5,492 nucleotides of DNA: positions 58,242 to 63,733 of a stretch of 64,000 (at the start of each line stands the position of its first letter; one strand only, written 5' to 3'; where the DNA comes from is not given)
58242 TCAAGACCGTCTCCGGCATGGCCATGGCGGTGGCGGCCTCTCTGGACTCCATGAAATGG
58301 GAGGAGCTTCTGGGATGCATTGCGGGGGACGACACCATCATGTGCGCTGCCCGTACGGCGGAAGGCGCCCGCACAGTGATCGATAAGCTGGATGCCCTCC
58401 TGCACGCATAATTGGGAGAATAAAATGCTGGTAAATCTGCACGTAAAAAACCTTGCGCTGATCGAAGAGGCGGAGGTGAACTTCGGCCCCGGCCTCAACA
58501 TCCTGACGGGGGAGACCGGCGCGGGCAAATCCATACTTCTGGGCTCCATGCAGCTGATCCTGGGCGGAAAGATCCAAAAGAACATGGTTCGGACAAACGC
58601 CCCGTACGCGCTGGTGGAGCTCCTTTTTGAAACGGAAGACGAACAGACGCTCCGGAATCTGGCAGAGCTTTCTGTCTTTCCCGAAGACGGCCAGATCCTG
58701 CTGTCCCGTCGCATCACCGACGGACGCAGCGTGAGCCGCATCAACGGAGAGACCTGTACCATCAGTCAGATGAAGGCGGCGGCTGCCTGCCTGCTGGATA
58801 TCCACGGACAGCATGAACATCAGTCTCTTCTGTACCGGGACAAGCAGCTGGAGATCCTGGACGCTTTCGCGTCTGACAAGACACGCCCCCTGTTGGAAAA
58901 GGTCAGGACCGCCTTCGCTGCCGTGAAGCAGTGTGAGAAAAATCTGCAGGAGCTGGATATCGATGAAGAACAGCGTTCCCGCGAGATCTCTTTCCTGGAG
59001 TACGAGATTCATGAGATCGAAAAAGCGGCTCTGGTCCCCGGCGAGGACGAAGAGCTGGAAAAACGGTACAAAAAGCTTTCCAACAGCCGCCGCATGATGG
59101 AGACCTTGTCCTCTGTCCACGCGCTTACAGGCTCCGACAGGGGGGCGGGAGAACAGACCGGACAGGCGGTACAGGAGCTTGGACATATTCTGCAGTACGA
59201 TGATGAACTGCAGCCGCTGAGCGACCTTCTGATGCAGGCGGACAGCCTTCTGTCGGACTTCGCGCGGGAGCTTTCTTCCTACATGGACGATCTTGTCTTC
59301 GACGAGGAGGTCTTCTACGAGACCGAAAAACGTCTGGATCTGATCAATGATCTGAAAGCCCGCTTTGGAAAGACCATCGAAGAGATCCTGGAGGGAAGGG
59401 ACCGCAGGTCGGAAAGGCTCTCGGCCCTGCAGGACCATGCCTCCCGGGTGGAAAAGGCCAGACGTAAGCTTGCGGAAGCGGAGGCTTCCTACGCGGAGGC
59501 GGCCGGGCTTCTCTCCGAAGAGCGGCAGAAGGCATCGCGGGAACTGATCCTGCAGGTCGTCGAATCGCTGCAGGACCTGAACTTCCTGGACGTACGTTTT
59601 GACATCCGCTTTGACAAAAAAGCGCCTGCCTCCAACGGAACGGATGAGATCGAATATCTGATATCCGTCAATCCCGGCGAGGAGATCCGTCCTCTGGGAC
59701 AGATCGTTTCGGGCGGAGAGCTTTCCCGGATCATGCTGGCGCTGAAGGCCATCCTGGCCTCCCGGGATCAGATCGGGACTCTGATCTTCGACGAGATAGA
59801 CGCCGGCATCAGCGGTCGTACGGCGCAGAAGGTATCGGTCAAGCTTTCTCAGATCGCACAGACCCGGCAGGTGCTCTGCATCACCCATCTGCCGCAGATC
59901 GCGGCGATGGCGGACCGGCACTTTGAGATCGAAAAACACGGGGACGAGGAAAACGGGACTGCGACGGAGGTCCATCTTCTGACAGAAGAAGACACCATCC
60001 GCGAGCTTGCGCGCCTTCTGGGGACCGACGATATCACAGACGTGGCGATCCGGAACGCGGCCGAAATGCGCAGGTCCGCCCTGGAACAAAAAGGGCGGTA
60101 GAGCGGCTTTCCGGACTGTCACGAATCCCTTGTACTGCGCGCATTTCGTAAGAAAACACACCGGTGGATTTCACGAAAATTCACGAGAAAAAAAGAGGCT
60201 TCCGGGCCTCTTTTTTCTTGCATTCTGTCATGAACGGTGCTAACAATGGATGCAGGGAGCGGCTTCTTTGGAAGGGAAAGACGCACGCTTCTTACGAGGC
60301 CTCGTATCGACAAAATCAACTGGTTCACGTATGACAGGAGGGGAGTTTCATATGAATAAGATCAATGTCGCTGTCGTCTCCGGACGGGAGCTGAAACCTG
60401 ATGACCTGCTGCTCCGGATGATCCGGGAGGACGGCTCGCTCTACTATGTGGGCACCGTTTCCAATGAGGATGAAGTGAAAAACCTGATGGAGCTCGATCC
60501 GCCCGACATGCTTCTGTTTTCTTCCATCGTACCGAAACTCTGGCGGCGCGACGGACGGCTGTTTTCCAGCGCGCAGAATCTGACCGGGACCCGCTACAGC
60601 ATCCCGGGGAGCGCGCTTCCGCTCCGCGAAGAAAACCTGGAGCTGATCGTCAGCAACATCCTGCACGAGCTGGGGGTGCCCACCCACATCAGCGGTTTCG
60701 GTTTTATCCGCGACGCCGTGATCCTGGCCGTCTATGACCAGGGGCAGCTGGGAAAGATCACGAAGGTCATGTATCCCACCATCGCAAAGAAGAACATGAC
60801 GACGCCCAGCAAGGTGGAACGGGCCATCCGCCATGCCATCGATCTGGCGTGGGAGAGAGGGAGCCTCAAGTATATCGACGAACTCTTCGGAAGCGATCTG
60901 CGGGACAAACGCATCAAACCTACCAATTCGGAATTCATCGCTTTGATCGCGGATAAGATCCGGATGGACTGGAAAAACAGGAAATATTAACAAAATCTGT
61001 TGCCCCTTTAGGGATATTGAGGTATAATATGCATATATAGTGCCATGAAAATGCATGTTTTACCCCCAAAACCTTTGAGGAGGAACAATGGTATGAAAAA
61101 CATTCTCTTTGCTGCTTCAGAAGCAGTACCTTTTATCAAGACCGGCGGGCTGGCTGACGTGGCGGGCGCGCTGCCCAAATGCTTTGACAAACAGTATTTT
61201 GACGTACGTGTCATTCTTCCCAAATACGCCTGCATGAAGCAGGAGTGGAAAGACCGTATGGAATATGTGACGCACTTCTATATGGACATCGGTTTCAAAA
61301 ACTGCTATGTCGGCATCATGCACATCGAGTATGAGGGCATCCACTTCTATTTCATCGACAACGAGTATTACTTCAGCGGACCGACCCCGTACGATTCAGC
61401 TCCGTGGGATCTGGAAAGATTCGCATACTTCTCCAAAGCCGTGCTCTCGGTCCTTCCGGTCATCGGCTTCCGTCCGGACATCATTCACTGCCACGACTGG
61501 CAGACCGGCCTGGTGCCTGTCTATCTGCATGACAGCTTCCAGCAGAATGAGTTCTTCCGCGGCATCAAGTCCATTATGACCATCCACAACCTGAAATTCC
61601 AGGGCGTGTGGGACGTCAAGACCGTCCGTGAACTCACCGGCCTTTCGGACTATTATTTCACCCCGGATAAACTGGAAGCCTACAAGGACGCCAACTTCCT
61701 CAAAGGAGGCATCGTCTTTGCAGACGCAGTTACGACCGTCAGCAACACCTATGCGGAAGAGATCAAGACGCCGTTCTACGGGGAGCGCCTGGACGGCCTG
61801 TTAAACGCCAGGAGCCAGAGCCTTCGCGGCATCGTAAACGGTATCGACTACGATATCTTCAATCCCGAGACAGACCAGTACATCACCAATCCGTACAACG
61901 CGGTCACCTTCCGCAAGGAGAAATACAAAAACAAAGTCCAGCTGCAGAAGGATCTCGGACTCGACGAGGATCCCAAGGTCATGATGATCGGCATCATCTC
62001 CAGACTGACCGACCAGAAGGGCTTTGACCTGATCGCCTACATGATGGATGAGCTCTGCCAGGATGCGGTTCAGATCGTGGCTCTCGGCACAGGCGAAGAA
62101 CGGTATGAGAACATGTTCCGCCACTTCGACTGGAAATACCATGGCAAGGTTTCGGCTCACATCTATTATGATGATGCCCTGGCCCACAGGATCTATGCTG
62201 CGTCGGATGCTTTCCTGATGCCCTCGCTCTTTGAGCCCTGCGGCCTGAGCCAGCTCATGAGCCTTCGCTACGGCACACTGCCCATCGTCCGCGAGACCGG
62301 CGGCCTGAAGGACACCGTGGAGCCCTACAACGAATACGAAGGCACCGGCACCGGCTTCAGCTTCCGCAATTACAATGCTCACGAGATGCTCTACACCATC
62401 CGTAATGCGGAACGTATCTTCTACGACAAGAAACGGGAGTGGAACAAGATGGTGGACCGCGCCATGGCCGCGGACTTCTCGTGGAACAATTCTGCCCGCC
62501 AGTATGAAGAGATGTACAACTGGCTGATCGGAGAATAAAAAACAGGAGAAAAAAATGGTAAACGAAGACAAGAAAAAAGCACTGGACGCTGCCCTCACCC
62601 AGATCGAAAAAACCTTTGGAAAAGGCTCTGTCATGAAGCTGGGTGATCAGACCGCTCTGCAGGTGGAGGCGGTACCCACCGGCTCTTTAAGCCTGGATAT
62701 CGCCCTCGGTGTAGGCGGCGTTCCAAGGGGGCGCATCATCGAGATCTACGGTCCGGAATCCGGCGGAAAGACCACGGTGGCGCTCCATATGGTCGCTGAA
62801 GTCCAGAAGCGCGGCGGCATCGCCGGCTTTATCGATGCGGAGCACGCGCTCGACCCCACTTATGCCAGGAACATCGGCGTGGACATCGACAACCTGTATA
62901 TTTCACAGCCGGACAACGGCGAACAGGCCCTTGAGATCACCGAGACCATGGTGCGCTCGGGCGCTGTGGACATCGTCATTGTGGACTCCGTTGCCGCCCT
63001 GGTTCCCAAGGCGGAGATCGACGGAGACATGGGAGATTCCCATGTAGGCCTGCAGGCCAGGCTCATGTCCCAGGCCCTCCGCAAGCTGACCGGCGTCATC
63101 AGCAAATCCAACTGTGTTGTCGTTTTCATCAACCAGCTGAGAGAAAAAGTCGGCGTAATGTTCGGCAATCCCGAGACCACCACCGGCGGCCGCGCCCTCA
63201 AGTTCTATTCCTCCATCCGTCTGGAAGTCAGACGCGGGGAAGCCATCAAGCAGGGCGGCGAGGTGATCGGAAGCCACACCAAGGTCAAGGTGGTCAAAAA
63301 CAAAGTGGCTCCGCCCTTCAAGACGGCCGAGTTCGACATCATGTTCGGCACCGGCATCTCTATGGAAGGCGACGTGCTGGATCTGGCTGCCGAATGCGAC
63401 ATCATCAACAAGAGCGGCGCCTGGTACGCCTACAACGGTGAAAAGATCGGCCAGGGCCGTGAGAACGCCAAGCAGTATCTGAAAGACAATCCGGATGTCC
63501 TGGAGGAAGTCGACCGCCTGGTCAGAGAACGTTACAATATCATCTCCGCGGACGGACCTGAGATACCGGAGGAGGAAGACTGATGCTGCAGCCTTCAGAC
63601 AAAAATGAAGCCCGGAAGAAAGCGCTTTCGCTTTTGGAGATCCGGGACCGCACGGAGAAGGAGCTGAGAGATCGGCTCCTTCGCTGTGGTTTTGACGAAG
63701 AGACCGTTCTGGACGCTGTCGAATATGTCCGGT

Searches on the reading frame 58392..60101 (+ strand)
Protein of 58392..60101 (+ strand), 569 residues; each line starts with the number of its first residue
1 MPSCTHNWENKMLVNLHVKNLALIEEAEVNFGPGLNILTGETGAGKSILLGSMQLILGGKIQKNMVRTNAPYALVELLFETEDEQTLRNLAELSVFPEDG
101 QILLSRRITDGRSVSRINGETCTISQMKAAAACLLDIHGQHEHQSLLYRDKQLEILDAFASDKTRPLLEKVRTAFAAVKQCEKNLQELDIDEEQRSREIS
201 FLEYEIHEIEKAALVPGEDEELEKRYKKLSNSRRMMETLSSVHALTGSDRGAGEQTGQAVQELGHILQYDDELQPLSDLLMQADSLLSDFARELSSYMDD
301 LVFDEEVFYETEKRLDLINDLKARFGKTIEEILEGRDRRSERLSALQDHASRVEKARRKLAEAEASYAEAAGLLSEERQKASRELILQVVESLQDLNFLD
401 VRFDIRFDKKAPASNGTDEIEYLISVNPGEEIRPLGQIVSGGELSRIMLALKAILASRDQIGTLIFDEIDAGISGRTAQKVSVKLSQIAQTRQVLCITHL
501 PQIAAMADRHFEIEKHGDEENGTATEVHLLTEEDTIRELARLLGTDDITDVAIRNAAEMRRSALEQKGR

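Call 7: search_protein_families(library=pfam, proteins=[window:58392-60101:+], max_evalue=0.01)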
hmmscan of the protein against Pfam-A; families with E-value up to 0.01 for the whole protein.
window:58392-60101:+ (569 aa): 5 families
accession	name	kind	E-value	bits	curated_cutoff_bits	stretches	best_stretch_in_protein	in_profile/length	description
PF02463.25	SMC_N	-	1.3e-16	61.1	40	1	15-515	4-213/220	RecF/RecN/SMC N terminal domain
PF13476.12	AAA_23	-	2.6e-14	54.8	27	1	16-211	2-198/201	AAA domain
PF13175.12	AAA_15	-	1.5e-06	28.5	32.1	1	12-503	1-373/374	AAA ATPase domain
PF13304.12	AAA_21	-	0.0035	17.9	27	0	35-82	1-63/304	AAA domain, putative AbiEii toxin, Type IV TA system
PF13555.12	AAA_29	-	0.0081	16.3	27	0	25-60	13-49/61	P-loop containing region of AAA domain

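Call 8: search_protein_families(library=ncbifam, proteins=[window:58392-60101:+], max_evalue=0.01)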
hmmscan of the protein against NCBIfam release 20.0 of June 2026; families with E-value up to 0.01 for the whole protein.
window:58392-60101:+ (569 aa): 28 families (the best 25 are shown)
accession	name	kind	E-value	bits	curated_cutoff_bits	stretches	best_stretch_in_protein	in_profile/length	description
TIGR00634.1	recN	equivalog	9.7e-143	477.1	407.85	1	12-559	1-560/563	DNA repair protein RecN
NF008121.0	PRK10869.1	equivalog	3e-114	382.6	418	1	12-559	1-550/553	DNA repair protein RecN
NF045780.1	TrlF_fam_ATP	equivalog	4.3e-08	32.4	350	1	13-408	290-722/944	TrlF family AAA-like ATPase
TIGR02857.1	CydD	equivalog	1e-07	31.3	435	1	432-510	452-526/529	thiol reductant ABC exporter subunit CydD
TIGR02169.1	SMC_prok_A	equivalog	7.2e-07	27.3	729.4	1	26-128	16-124/1165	chromosome segregation protein SMC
NF041034.1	Rad50_Sulf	equivalog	3.4e-06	25.2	1000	0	293-519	629-863/872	DNA double-strand break repair ATPase Rad50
NF003034.1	PRK03918.1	equivalog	6.4e-06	24.4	700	1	15-85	5-83/878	DNA double-strand break repair ATPase Rad50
NF040873.1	AztA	equivalog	1.8e-05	24.4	220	1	438-510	119-188/191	zinc ABC transporter ATP-binding protein AztA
NF010680.0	PRK14079.1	equivalog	0.0001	21.5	386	1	14-66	4-56/349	recombination protein F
TIGR04521.1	ECF_ATPase_2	equivalog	0.00016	20.9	330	1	439-527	145-232/279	energy-coupling factor transporter ATPase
TIGR02982.1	heterocyst_DevA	subfamily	0.00024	20.7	295.8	1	412-515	115-216/220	ABC exporter ATP-binding subunit, DevA family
NF002244.0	PRK01156.1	equivalog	0.00026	19.2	847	1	15-83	5-77/895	DNA double-strand break repair ATPase Rad50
TIGR04520.1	ECF_ATPase_1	equivalog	0.00028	20.4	315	1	437-528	135-224/269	energy-coupling factor transporter ATPase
TIGR00611.2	recf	equivalog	0.00032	20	172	1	15-85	3-78/339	DNA replication/repair protein RecF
TIGR03608.1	L_ocin_972_ABC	subfamily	0.00037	20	254.85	0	426-512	122-205/206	putative bacteriocin export ABC transporter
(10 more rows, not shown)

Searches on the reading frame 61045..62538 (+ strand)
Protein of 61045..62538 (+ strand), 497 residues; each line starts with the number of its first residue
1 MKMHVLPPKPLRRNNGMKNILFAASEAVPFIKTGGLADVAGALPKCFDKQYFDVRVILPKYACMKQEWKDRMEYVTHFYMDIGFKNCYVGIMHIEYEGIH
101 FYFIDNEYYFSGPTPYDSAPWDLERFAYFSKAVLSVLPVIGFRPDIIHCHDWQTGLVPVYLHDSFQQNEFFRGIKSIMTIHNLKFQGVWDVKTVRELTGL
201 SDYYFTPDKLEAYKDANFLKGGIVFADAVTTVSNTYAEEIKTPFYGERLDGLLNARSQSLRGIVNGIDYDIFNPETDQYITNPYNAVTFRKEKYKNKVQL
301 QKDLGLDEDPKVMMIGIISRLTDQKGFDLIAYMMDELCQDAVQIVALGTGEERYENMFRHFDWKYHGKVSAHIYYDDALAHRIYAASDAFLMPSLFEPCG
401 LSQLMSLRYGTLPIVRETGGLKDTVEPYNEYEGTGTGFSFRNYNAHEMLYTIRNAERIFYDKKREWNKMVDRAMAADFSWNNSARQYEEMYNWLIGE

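Call 7: search_protein_families(library=pfam, proteins=[window:61045-62538:+], max_evalue=0.01)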
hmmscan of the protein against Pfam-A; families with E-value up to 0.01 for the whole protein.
window:61045-62538:+ (497 aa): 6 families
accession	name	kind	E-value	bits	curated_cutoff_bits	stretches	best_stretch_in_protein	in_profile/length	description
PF08323.17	Glyco_transf_5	-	1.4e-85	287.2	22.7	1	19-254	1-238/239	Starch synthase catalytic domain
PF00534.26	Glycos_transf_1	-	9.3e-12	45.3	26.4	1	302-454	7-154/172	Glycosyl transferases group 1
PF13692.12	Glyco_trans_1_4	-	2.9e-09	37.8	27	1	315-445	4-129/142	Glycosyl transferases group 1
PF13439.12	Glyco_transf_4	-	7e-06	26.6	28.5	1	119-242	50-150/170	Glycosyltransferase Family 4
PF13579.12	Glyco_trans_4_4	-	0.00011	23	29.7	1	119-240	53-142/158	Glycosyl transferase 4-like domain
PF20706.3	GT4-conflict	-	0.00027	20.5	26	1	308-485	196-383/385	Family 4 Glycosyltransferase in conflict systems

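Call 8: search_protein_families(library=ncbifam, proteins=[window:61045-62538:+], max_evalue=0.01)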
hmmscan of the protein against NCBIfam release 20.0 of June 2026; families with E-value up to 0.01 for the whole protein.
window:61045-62538:+ (497 aa): 21 families
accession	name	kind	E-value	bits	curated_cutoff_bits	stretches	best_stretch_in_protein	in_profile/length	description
NF001898.0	PRK00654.1-1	equivalog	1.4e-199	663.6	603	1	19-494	2-475/477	glycogen synthase GlgA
TIGR02095.1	glgA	subfamily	2.9e-171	570.3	328.45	1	19-492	2-475/477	glycogen/starch synthase, ADP-glucose type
NF001903.0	PRK00654.2-2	equivalog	2.6e-152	507.8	616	1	19-492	2-476/482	glycogen synthase GlgA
NF001899.0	PRK00654.1-2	equivalog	8.7e-136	453.1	459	1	19-495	2-476/478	glycogen synthase GlgA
NF001900.0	PRK00654.1-3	equivalog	3.5e-130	434.7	509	1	19-496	2-456/481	glycogen synthase GlgA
NF010699.0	PRK14099.1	equivalog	9e-116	387.2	762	1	19-495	5-480/485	glycogen synthase GlgA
NF001905.0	PRK00654.2-4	subfamily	6.5e-112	374.6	560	1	20-493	3-485/489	glycogen synthase GlgA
NF001901.0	PRK00654.1-5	equivalog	4.9e-108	361.8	649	1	13-495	19-492/502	glycogen synthase GlgA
NF001906.0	PRK00654.2-5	equivalog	1.7e-107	360.4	870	1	19-492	7-481/485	glycogen synthase GlgA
NF001902.0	PRK00654.2-1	equivalog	3.2e-96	322.8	845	1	20-494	3-489/492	glycogen synthase GlgA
NF010698.0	PRK14098.1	equivalog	1.4e-94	317.5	754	1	19-496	7-488/489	starch synthase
NF001904.0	PRK00654.2-3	equivalog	1.6e-69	234.9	577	1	20-494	3-474/475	glycogen synthase GlgA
TIGR02149.1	glgA_Coryne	subfamily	2.5e-09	36.7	302.4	1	272-492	166-388/391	glycogen synthase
TIGR03999.1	thiol_BshA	equivalog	3.6e-09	36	273.7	1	278-494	167-373/375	N-acetyl-alpha-D-glucosaminyl L-malate synthase BshA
NF046085.1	XrtY_assoc_Gly1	equivalog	2.8e-07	29.8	400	1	278-494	182-384/387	XrtY-associated glycosyltransferase XYAG1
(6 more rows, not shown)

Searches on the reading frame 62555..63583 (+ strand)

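Call 7: search_protein_families(library=pfam, proteins=[window:62555-63583:+], max_evalue=0.01)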
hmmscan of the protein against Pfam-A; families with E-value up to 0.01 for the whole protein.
window:62555-63583:+ (342 aa): 6 families
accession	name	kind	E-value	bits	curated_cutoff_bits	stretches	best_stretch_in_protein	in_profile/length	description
PF00154.27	RecA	-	1.7e-144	480.5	27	1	8-269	1-262/262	recA bacterial DNA recombination protein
PF21096.2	RecA_C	-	1.4e-26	92.8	27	1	272-327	1-56/57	RecA C-terminal domain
PF08423.17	Rad51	-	3e-10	40.2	22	1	39-232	7-216/244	Rad51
PF06745.19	ATPase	-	3.6e-05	23.7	26.6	1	40-197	1-166/231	KaiC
PF13481.12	AAA_25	-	0.0011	19.1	27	0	56-86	30-59/195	AAA domain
PF01637.24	ATPase_2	-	0.0044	17.3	33.2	1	60-123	21-69/225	ATPase domain predominantly from Archaea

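Call 8: search_protein_families(library=ncbifam, proteins=[window:62555-63583:+], max_evalue=0.01)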
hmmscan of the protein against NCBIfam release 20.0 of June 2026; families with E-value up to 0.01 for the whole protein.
window:62555-63583:+ (342 aa): 13 families
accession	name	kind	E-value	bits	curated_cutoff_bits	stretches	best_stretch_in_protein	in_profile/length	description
TIGR02012.1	tigrfam_recA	equivalog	4.2e-172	571.8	325.3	1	5-325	1-321/321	recombinase RecA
NF007072.0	PRK09519.1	equivalog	1.4e-139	466.8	1024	2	4-251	5-252/790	intein-containing recombinase RecA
TIGR02237.1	recomb_radB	equivalog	4.2e-17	62.7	172.4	1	52-229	5-180/210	DNA repair and recombination protein RadB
NF003301.0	PRK04301.1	equivalog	1.1e-15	57.6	259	1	34-230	77-286/316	DNA repair and recombination protein RadA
TIGR02236.1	recomb_radA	equivalog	6.3e-13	48.8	361.15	1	33-232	71-284/311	DNA repair and recombination protein RadA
NF033429.2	ImuA_translesion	equivalog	6.8e-11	42.4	150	1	35-143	11-120/181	translesion DNA synthesis-associated protein ImuA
TIGR02238.1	recomb_DMC1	equivalog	9.5e-11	41.4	447.7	1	32-230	70-284/314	meiotic recombinase Dmc1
NF006861.0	PRK09361.1-1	equivalog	1.1e-10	41.5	278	1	38-227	3-196/235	DNA repair and recombination protein RadB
TIGR02239.1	recomb_RAD51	equivalog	3.3e-09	36.3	478.05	1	36-233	74-287/316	DNA repair protein RAD51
NF058630.1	repair_Rv3395c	exception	2.7e-05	24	65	1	53-153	4-94/153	DnaE2-dependent mutagenesis accessory factor ImuA'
TIGR00416.1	sms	equivalog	0.00036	19.4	403.05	1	31-156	67-188/454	DNA repair protein RadA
TIGR03881.1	KaiC_arch_4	hypoth_equivalog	0.00069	19.4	247.8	1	40-150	3-91/231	KaiC domain-containing protein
NF006799.0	PRK09302.1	equivalog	0.00085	18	408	1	35-154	250-380/515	circadian clock protein KaiC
